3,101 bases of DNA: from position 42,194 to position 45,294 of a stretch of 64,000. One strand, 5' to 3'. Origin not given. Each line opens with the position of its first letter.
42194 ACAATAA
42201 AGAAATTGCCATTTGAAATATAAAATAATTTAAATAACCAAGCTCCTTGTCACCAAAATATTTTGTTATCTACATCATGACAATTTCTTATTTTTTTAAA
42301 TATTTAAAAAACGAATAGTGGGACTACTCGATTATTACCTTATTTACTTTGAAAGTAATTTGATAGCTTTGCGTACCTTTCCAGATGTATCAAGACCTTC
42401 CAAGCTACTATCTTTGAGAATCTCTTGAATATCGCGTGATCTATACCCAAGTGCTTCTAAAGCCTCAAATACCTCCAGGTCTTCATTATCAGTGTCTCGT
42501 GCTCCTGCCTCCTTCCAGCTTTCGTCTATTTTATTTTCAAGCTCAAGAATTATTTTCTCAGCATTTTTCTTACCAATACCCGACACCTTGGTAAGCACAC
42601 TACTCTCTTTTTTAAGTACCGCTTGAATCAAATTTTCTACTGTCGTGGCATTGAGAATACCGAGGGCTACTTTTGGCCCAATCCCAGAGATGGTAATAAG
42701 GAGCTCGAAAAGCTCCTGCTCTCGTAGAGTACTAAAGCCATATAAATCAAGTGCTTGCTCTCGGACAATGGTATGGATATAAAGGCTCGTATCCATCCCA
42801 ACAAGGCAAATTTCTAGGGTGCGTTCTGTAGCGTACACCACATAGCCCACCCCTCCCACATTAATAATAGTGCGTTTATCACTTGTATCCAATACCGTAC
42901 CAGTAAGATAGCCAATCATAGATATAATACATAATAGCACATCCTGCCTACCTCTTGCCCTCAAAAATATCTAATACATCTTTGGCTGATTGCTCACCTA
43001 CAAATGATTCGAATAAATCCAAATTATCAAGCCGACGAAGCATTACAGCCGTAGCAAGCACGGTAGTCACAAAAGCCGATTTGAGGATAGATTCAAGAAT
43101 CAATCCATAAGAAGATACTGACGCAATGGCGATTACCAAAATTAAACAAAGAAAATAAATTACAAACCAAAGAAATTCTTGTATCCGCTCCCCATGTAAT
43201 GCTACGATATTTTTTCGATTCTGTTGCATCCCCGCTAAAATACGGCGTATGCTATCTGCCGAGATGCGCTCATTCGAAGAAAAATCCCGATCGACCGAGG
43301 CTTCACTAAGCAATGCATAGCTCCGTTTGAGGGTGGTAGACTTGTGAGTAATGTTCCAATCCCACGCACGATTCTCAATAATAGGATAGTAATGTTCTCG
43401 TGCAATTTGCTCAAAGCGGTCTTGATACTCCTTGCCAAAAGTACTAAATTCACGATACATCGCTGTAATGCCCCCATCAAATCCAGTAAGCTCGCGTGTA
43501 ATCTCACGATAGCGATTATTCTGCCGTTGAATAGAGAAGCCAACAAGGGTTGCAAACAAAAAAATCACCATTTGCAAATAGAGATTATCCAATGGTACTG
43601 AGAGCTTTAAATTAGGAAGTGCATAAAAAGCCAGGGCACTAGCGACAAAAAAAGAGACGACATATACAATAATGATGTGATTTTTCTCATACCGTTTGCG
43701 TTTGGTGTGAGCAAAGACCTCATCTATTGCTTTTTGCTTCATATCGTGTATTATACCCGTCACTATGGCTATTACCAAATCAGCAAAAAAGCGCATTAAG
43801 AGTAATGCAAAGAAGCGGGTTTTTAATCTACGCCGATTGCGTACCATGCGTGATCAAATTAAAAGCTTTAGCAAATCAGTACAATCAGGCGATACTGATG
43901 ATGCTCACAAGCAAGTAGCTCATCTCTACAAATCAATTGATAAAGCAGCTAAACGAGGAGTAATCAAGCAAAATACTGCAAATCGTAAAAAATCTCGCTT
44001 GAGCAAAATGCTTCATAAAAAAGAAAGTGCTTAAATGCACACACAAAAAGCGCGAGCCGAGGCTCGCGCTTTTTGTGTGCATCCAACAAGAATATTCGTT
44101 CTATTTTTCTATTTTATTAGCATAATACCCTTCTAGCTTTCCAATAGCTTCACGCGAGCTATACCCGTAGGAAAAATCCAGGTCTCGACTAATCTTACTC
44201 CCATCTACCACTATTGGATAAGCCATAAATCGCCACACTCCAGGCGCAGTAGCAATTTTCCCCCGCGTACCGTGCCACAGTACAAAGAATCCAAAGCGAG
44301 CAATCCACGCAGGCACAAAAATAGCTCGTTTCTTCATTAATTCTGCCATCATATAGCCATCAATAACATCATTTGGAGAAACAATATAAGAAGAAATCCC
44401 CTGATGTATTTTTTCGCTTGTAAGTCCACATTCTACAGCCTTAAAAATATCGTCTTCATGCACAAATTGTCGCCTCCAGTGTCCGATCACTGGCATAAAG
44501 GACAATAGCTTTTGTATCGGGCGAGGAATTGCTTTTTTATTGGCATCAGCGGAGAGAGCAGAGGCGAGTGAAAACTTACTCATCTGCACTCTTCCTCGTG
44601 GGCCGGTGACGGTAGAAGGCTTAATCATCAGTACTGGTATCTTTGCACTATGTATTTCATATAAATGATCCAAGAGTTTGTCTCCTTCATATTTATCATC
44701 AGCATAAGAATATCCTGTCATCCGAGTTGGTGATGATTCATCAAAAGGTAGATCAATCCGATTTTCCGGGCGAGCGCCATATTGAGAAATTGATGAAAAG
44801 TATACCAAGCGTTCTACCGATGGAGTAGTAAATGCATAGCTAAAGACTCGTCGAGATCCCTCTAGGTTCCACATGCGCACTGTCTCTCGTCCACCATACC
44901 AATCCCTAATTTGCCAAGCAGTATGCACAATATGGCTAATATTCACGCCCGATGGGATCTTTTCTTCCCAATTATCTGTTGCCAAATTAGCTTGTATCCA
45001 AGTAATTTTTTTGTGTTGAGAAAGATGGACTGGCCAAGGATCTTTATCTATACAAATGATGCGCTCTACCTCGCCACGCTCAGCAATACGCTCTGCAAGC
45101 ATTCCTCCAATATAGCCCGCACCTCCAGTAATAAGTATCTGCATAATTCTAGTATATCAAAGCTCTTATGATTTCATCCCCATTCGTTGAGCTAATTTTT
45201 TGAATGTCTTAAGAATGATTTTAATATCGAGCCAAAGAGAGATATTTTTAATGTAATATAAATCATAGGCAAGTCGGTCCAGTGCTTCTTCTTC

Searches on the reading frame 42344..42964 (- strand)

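Call 7: search_protein_families(library=pfam, proteins=[window:42344-42964:-], max_evalue=0.001)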
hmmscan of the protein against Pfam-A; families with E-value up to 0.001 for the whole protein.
window:42344-42964:- (206 aa): 4 families
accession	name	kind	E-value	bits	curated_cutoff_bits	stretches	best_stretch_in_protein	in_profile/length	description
PF14520.12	HHH_5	-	9.6e-17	61.7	27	1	86-143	1-56/57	Helix-hairpin-helix domain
PF01330.27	RuvA_N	-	4e-16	59.3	23.6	1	16-76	1-61/61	RuvA N terminal domain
PF07499.19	RuvA_C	-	3.3e-07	31.1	24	1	164-205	5-47/47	RuvA, C-terminal domain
PF00633.29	HHH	-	0.00011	22.3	24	0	87-100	11-24/30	Helix-hairpin-helix motif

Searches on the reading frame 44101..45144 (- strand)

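Call 7: search_protein_families(library=pfam, proteins=[window:44101-45144:-], max_evalue=0.001)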
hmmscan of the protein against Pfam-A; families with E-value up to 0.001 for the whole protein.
window:44101-45144:- (347 aa): 4 families
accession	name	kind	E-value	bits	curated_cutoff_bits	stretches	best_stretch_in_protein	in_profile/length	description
PF01370.27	Epimerase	-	1.5e-22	80.7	20.9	1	3-243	1-227/240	NAD dependent epimerase/dehydratase family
PF07993.18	NAD_binding_4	-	1.5e-07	31.3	20.1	1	67-207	87-236/258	Male sterility protein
PF01073.25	3Beta_HSD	-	9.8e-07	28.5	22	1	4-124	1-122/280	3-beta hydroxysteroid dehydrogenase/isomerase family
PF16363.11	GDP_Man_Dehyd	-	0.00079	19.4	27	0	4-184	1-188/332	GDP-mannose 4,6 dehydratase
